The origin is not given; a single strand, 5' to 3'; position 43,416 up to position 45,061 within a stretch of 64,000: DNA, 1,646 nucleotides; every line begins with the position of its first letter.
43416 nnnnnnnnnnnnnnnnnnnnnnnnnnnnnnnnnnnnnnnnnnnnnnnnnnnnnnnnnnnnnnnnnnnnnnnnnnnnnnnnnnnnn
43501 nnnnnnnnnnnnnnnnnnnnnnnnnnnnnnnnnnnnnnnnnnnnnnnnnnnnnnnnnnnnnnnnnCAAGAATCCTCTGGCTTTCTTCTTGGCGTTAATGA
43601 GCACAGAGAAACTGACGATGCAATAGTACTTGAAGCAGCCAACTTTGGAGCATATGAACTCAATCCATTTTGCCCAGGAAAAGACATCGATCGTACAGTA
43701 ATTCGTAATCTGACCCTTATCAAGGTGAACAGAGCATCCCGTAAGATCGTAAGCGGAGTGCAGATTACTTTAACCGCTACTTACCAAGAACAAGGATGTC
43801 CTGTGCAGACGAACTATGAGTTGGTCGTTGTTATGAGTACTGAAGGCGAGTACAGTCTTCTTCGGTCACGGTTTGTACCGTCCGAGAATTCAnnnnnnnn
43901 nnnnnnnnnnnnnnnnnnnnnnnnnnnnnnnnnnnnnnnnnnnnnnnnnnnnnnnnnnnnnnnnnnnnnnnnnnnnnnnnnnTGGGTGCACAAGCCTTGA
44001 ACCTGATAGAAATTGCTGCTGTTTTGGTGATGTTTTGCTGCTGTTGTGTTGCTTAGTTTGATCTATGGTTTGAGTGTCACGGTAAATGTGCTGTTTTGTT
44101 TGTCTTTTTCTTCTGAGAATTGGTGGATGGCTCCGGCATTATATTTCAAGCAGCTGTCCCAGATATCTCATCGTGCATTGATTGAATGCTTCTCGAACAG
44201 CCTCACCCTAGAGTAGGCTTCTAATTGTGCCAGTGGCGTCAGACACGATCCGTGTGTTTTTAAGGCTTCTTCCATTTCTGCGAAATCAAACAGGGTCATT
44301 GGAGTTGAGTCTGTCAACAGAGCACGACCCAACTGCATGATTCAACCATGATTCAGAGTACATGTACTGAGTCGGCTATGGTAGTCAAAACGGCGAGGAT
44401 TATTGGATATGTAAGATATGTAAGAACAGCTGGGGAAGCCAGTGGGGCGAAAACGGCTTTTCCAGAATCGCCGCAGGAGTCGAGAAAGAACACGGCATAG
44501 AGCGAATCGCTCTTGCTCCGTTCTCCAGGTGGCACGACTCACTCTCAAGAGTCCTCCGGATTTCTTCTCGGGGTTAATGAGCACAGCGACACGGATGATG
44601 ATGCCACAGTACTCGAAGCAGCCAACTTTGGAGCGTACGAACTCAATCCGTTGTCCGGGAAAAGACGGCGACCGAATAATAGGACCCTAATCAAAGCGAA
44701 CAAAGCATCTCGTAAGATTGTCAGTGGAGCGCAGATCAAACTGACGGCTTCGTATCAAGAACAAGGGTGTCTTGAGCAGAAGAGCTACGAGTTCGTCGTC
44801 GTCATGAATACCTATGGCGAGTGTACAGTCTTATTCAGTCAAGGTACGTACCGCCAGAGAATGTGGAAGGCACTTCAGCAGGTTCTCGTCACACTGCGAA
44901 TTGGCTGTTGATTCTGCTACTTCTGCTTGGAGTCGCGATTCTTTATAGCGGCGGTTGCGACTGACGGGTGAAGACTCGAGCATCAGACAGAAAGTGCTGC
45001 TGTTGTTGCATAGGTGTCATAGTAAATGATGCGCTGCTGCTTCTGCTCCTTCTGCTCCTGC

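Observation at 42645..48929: Tandem cathepsin B-like proteases carrying a C-terminal cystatin-like extension and hydrophobic tail, with a truncated pseudogene between them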

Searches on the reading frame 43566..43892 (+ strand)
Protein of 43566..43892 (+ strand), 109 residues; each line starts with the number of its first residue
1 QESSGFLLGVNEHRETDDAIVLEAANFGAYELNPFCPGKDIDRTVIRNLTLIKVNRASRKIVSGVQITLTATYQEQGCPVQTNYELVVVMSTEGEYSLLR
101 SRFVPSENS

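Call 15: search_solved_structures(query=A3, max_evalue=10, show_alignments=3)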
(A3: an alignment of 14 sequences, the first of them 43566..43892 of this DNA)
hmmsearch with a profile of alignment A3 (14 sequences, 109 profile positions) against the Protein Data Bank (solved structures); distinct sequences matched with E-value up to 10: 33.
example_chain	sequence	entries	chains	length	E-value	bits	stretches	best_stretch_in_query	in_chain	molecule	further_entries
1g96_A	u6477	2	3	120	0.00012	25.2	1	7-81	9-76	CYSTATIN C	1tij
3gax_A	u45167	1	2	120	0.00015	24.8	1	7-81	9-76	Cystatin-C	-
3ps8_A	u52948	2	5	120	0.00016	24.8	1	7-81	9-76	Cystatin-C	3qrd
8v57_C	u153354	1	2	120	0.00058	22.9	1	6-82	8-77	Cystatin-C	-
1rn7_A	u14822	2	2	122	0.00089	22.3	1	3-81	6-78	Cystatin D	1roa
1yvb_I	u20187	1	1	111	0.0012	21.9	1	8-81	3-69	Cystatin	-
8r29_A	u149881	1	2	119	0.0012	21.9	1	50-87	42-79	Cystatin domain-containing protein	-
1r4c_A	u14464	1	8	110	0.0014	21.7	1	11-81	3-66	Cystatin C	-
1a90_A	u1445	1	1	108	0.0021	21.2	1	15-81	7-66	CYSTATIN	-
3mwz_A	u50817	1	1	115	0.0024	20.9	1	14-85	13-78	sialostatin L2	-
3nx0_A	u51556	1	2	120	0.0031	20.6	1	7-81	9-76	Cystatin-C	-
1a67_A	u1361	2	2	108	0.0033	20.5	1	15-81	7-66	CYSTATIN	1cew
3s67_A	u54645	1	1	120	0.0045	20.1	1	7-81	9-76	Cystatin-C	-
6roa_A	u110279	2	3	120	0.0047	20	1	7-81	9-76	Cystatin-C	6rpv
8r28_A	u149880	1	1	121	0.0047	20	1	39-85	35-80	Cystatin domain-containing protein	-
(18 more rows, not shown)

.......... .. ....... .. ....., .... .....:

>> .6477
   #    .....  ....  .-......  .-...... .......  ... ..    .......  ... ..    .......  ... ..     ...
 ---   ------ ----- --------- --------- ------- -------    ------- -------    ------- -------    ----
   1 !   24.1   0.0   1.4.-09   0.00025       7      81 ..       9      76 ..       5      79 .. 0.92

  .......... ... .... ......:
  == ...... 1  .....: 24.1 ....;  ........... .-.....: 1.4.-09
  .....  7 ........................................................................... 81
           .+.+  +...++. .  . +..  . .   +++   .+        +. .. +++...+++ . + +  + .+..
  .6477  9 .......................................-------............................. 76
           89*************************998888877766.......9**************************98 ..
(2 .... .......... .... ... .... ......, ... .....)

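Call 16: search_protein_families(library=pfam, alignment_id=A3, max_evalue=10)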
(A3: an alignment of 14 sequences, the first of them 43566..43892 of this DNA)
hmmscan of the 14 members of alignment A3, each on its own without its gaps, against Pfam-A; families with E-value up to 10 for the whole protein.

A. member 1, window:43566-43892:+ (109 aa): 1 family
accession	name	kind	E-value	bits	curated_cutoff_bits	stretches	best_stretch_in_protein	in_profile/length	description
PF16845.11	SQAPI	-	0.0072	17.1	31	1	43-101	22-79/83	Aspartic acid proteinase inhibitor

B. families by the number of members that match (of 14 scanned): 6 families
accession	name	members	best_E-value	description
PF00031.27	Cystatin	5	1.1e-06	Cystatin domain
PF16845.11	SQAPI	2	0.0012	Aspartic acid proteinase inhibitor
PF07905.16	PucR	1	0.044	Purine catabolism regulatory protein-like family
PF03621.18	MbtH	1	0.066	MbtH-like protein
PF08329.16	ChitinaseA_N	1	0.074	Chitinase A, N-terminal domain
PF14754.11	IFR3_antag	1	0.11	Papain-like auto-proteinase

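Call 23: search_protein_representatives(alignment_id=A3)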
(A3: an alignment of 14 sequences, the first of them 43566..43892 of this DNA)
Query: 14 sequences, 109 profile positions. Proteins with E-value up to 0.001 (for the whole library): 272; up to 1e-10: 61; up to 1e-30: 11. The best 150 are listed.
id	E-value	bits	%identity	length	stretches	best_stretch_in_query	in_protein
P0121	4.2e-60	216.5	-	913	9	2-108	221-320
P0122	5.9e-50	183.9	-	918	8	3-89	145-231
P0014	3.3e-43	162.1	-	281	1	2-109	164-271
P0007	1.9e-42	159.7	-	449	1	3-108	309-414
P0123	6.5e-42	158.0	-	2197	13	7-83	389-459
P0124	4.8e-40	152.0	-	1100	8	4-72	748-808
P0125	5.9e-38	145.2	-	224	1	3-109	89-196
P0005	1.6e-37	143.9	-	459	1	2-107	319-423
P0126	2.2e-36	140.2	-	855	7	6-83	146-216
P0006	1.4e-35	137.6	-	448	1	2-108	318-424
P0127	6.5e-33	129.0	-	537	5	5-103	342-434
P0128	5.2e-29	116.5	-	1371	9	9-81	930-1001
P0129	1.8e-27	111.5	-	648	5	9-90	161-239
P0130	1.0e-26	109.1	-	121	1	30-107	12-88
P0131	2.2e-25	104.8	-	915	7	3-74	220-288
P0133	7.8e-25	103.0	-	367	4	7-104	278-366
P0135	7.7e-22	93.4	-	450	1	5-108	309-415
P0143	3.0e-19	85.1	-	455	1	9-106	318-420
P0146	2.1e-18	82.3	-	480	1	9-108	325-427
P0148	5.3e-18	81.0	-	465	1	3-106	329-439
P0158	9.5e-15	70.6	-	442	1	12-107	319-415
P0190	7.8e-09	51.5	-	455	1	14-103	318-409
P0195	3.3e-08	49.5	-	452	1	3-103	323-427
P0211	4.2e-07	46.0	-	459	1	12-103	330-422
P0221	1.7e-06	44.0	-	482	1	11-103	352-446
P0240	4.3e-06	42.7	-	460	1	5-105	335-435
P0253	9.7e-06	41.6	-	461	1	11-106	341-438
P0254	1.1e-05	41.3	-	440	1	11-102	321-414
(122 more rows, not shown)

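Call 28: find_encoding_contigs(protein=P0135, flank=3000, max_places=2)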
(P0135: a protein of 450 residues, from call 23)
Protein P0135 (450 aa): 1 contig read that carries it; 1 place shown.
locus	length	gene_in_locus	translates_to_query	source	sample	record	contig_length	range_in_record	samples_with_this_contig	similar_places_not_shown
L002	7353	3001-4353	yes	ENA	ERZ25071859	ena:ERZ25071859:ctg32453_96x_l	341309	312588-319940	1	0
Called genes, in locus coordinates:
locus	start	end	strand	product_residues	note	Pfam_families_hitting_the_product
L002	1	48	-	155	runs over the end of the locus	-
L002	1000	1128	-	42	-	-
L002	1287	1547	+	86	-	-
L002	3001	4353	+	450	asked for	PF00112:Peptidase_C1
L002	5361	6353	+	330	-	PF00069:Pkinase, PF07714:PK_Tyr_Ser-Thr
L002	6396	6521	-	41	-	-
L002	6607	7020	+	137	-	-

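Call 29: find_encoding_contigs(protein=P0221, flank=3000, max_places=2)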
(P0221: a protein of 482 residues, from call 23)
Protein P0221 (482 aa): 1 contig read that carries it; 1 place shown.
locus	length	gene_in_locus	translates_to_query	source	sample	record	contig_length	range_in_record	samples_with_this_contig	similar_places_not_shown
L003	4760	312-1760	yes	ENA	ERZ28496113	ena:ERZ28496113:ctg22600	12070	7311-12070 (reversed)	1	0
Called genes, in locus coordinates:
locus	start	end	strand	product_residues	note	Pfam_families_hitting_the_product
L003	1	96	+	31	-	?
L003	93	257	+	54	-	-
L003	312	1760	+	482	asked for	PF00112:Peptidase_C1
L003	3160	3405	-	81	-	-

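Call 30: list_cluster_members(proteins=[P0143, P0146, P0148, P0158, P0190, P0195, P0211, P0240, P0253, P0254])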
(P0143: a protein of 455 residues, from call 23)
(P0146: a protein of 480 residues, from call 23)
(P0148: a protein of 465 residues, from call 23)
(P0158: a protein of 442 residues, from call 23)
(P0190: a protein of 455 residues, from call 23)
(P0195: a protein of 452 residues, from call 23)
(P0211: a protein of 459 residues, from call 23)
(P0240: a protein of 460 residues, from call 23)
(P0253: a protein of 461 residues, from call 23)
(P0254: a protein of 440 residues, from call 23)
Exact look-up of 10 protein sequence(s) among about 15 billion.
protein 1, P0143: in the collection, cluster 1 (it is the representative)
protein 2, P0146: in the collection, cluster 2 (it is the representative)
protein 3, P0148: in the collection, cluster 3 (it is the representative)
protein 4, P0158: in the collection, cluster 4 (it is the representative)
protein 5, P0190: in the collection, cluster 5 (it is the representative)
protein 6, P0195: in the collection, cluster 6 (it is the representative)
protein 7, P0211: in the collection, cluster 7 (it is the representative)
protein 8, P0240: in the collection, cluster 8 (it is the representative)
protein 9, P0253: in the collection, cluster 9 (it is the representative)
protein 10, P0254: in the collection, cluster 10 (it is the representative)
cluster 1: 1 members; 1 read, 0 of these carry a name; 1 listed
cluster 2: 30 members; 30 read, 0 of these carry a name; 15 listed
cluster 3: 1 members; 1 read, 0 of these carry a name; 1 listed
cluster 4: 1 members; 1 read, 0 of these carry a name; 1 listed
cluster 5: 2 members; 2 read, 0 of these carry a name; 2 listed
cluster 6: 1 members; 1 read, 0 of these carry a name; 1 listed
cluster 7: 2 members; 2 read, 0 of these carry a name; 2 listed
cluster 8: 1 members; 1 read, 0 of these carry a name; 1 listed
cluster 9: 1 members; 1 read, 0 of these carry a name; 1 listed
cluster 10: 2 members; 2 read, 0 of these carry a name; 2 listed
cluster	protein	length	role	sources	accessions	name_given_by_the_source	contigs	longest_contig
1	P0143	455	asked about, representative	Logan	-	-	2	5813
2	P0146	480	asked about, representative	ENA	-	-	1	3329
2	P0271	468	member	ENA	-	-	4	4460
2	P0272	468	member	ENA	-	-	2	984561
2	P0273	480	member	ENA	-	-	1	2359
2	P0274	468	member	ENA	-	-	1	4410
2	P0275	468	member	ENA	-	-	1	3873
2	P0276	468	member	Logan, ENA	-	-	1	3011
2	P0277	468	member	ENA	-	-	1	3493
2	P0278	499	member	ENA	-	-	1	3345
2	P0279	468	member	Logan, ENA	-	-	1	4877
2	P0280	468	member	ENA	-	-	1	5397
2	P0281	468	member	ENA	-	-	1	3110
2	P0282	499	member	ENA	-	-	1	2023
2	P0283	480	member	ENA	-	-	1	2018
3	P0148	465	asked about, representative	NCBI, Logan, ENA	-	-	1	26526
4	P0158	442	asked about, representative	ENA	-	-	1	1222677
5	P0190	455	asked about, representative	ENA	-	-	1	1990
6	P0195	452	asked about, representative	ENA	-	-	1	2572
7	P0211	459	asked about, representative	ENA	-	-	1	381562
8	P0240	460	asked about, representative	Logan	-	-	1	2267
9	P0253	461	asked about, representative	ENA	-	-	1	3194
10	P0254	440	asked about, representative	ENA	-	-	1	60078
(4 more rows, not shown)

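Call 31: predict_structure(alignment_id=A3)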
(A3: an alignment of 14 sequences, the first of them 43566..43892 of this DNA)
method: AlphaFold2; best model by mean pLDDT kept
length: 109 residues; sequences in the alignment: 14
mean_pLDDT: 80.5   pTM: 0.71
mean pLDDT of the five models: 80.5, 79.7, 79.4, 78.8, 78.6
residues with pLDDT >= 90: 45; 70-90: 39; 50-70: 16; < 50: 9
segments of 3 or more residues with pLDDT < 50: 1-9
pLDDT, mean of each block of 10 residues (from residue 1): 45 75 92 78 67 91 89 87 93 91 78
secondary structure, 60 per line:
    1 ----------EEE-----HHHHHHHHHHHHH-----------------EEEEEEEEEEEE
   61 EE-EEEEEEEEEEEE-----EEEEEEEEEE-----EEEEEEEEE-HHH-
elements in order: E11-13 H19-31 E49-62 E64-75 E81-90 E96-104

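Call 33: fold_search(model_id=the predicted structure, library=pdb)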
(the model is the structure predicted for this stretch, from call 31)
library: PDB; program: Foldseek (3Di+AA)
matches with E <= 10: 464; with E <= 0.001: 8
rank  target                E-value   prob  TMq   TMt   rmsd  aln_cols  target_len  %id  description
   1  3mwz                  3.2e-04  1.00  0.66  0.63   3.8       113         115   19  Crystal structure of the selenomethionine derivative of the L 22,47,100 M mutant of sialostatin L2 (released 2010-07-14)
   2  3lh4                  4.7e-04  1.00  0.68  0.64   3.8       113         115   19  Crystal Structure of Sialostatin L2 (released 2010-09-29)
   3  4n6n_B                4.9e-04  1.00  0.70  0.65   4.3       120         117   16  Crystal structure of oxidized legumain in complex with cystatin E/M (released 2015-02-18)
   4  8v57_D                6.8e-04  1.00  0.66  0.64   4.4       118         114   19  Complex of murine cathepsin K with bound cystatin C inhibitor (released 2024-10-09)
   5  8v57_C                8.0e-04  1.00  0.71  0.68   3.5       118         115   19  Complex of murine cathepsin K with bound cystatin C inhibitor (released 2024-10-09)
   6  4n6o_B                9.5e-04  1.00  0.68  0.64   4.3       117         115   15  Crystal structure of reduced legumain in complex with cystatin E/M (released 2015-02-11)
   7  3l0r_A                1.0e-03  1.00  0.65  0.66   4.3       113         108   15  Crystal Structure of Salivary Cystatin from the Soft Tick Ornithodoros moubata (released 2010-06-30)
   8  4n6m_B                1.0e-03  1.00  0.66  0.63   4.3       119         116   18  Crystal structure of human cystatin E/M produced in LEXSY (released 2015-02-18)
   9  2ch9_A                1.3e-03  1.00  0.61  0.54   4.4       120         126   14  Crystal structure of dimeric human cystatin F (released 2006-04-04)
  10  6uio_A                1.8e-03  1.00  0.66  0.64   4.5       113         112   14  Crystal structure of mouse CRES (Cystatin-Related Epididymal Spermatogenic) (released 2020-07-01)
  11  4n6l                  2.4e-03  1.00  0.68  0.65   4.3       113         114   18  Crystal structure of human cystatin E/M (released 2015-02-18)
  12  5o46_A                2.4e-03  1.00  0.64  0.62   3.8       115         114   16  Crystal structure of Iristatin, a secreted salivary cystatin from the hard tick Ixodes ricinus (released 2018-06-13)
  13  6ztk_A                2.7e-03  1.00  0.64  0.64   4.9       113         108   11  Crystal structure of Mialostatin, a gut cystatin from the hard tick Ixodes ricinus (released 2021-06-02)
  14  6ztk_B                3.1e-03  1.00  0.68  0.67   3.6       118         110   11  Crystal structure of Mialostatin, a gut cystatin from the hard tick Ixodes ricinus (released 2021-06-02)
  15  3gax_A                3.5e-03  1.00  0.67  0.68   3.8       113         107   16  Crystal structure of monomeric human cystatin C stabilized against aggregation (released 2010-02-23)
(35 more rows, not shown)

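Call 41: find_homologous_proteins(query=P0158, max_evalue=1e-20)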
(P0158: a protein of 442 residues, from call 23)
Query P0158 (442 aa): 137 proteins with E <= 1e-20 among 8000 candidates; the best 120 are listed.
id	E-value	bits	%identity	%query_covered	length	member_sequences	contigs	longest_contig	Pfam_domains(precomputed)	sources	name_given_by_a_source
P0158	1.3e-295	997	100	100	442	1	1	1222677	PF00112.30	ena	-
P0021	1.3e-171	589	61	99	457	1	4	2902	PF00112.30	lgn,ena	-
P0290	1.8e-164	565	61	98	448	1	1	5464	PF00112.30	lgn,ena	-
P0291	3.9e-150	518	55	100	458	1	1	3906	PF00112.30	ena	-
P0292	1.3e-106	375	46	92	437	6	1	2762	PF00112.30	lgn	-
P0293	3.6e-93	331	43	97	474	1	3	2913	PF00112.30,PF03051.22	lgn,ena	-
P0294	2.1e-89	318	39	99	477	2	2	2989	PF00112.30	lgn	-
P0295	1.8e-87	312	42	98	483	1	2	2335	PF00112.30,PF03051.22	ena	-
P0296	1.4e-84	302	54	62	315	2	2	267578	PF00112.30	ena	-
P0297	1.0e-82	296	40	93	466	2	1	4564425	PF00112.30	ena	-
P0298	5.7e-82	294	40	89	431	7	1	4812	PF00112.30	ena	-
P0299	1.4e-80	289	41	86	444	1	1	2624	PF00112.30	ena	-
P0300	1.6e-77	279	39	86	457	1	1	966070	PF00112.30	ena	-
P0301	3.9e-77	278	41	86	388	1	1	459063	PF00112.30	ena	-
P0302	4.5e-77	278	36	97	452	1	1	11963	PF00112.30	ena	-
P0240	4.8e-63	231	36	86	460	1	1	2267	PF00112.30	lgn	-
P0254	2.1e-56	209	35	91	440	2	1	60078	PF00112.30,PF03051.22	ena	-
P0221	2.3e-54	203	35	93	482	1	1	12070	PF00112.30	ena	-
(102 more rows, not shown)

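Call 48: search_protein_families(library=pfam, proteins=[P0121, P0127, P0133, P0122, P0123], max_evalue=0.001)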
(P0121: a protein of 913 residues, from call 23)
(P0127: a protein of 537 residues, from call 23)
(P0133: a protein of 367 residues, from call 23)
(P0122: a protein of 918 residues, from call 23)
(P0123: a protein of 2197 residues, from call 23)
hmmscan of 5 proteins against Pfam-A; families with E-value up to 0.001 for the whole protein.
P0121 (913 aa): 2 families
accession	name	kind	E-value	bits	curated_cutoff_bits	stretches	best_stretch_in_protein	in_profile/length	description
PF00031.27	Cystatin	-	2.7e-42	143.4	22.2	1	521-609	1-87/92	Cystatin domain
PF16845.11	SQAPI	-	7.1e-26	90.8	31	0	72-119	32-81/83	Aspartic acid proteinase inhibitor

P0127 (537 aa): 3 families
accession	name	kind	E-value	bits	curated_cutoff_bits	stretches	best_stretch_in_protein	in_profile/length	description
PF00031.27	Cystatin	-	6.9e-19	68.3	22.2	1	453-507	1-56/92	Cystatin domain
PF16845.11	SQAPI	-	7.8e-17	61.9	31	0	145-203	4-57/83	Aspartic acid proteinase inhibitor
PF03460.22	NIR_SIR_ferr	-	2.3e-06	27.7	24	0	369-390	32-53/69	Nitrite/Sulfite reductase ferredoxin-like half domain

P0133 (367 aa): 2 families
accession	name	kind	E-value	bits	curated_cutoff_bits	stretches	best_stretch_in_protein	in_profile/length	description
PF00031.27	Cystatin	-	8.9e-32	109.7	22.2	3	280-348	1-71/92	Cystatin domain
PF16845.11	SQAPI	-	3.3e-28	98.3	31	3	286-363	3-80/83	Aspartic acid proteinase inhibitor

P0122 (918 aa): 2 families
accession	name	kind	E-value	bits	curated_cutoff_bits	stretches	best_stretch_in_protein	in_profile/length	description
PF00031.27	Cystatin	-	6.3e-45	151.8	22.2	2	479-566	1-82/92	Cystatin domain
PF16845.11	SQAPI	-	9.9e-34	116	31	2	519-568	27-76/83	Aspartic acid proteinase inhibitor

P0123 (2197 aa): 6 families
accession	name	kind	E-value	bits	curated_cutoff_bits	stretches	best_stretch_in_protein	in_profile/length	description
PF00031.27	Cystatin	-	3.1e-171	556.7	22.2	14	391-488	1-92/92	Cystatin domain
PF16845.11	SQAPI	-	1.9e-71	236.9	31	7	398-452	4-55/83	Aspartic acid proteinase inhibitor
PF06907.19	LXN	-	1.9e-12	47.7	24.1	0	1692-1751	7-67/217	Latexin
PF06648.16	AcMNPV_Ac75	-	1.9e-06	28.3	24.4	0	1285-1305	98-118/122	Autographa californica nuclear polyhedrosis virus (AcMNPV), Ac75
PF18704.7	Chromo_2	-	9.4e-06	26.1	25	0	1225-1264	7-42/68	Chromatin organization modifier domain 2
PF17725.7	YBD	-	0.0008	19.7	23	0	1554-1600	74-120/201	YAP binding domain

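Call 50: find_encoding_contigs(protein=P0148, flank=8000, max_places=3)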
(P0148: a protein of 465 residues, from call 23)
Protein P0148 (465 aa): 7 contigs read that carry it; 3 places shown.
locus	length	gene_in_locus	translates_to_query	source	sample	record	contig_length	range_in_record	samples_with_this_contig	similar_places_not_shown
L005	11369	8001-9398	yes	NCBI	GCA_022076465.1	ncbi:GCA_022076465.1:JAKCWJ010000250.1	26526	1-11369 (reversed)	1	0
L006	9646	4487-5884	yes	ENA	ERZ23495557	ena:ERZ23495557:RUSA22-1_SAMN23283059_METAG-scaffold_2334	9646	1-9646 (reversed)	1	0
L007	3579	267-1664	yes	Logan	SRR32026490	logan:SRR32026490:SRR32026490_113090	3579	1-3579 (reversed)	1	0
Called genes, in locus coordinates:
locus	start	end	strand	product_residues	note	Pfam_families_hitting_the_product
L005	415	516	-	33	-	-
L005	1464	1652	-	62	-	-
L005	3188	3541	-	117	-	-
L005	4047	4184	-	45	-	-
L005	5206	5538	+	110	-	PF08584:Ribonuc_P_40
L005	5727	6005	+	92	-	PF08584:Ribonuc_P_40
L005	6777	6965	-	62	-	-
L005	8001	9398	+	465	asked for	PF00112:Peptidase_C1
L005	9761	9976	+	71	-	-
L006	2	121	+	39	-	?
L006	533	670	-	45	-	-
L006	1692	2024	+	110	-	PF08584:Ribonuc_P_40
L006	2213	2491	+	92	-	PF08584:Ribonuc_P_40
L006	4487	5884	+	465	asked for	PF00112:Peptidase_C1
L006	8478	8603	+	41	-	-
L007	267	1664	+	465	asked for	PF00112:Peptidase_C1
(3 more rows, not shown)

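Call 60: find_encoding_contigs(protein=P0158, flank=10000, max_places=1)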
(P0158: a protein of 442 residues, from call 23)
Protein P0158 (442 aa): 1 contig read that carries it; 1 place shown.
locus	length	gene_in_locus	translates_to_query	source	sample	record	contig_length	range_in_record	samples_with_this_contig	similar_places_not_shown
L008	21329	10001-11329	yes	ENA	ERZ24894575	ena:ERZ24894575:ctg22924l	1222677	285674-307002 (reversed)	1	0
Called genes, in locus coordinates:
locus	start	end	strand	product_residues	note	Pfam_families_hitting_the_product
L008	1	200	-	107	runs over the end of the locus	-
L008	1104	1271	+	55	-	-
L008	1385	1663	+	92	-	-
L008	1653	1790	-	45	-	-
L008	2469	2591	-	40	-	-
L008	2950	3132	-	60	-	-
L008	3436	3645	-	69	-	-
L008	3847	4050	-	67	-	-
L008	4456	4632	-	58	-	-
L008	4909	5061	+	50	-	-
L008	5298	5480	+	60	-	-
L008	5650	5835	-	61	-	-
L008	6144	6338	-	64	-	-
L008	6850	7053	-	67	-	-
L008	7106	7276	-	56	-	-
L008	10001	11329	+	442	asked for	PF00112:Peptidase_C1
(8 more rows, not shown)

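Call 61: find_encoding_contigs(protein=P0297, flank=10000, max_places=1)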
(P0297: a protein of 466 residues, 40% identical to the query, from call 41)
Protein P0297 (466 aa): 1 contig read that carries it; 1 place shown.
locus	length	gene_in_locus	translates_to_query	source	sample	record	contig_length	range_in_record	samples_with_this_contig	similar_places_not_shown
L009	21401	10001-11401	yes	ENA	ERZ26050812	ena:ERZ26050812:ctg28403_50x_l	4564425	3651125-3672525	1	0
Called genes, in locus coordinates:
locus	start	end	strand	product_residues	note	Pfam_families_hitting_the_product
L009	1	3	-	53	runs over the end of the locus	-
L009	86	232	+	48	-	-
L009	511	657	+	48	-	-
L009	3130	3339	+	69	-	-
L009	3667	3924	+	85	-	-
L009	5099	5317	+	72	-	-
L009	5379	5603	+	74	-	-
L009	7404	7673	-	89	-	-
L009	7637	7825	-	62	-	-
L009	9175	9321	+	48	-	-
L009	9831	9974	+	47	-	-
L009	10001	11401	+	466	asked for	PF00112:Peptidase_C1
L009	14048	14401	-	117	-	-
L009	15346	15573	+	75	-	-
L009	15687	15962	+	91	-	-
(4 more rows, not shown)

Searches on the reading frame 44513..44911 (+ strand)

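Call 3: search_protein_families(library=pfam, proteins=[window:44513-44911:+], max_evalue=0.1)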
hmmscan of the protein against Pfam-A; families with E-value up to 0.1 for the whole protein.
window:44513-44911:+ (132 aa): 1 family
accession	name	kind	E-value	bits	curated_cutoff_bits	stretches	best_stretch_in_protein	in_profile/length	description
PF00031.27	Cystatin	-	0.098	13.4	22.2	0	29-106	9-85/92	Cystatin domain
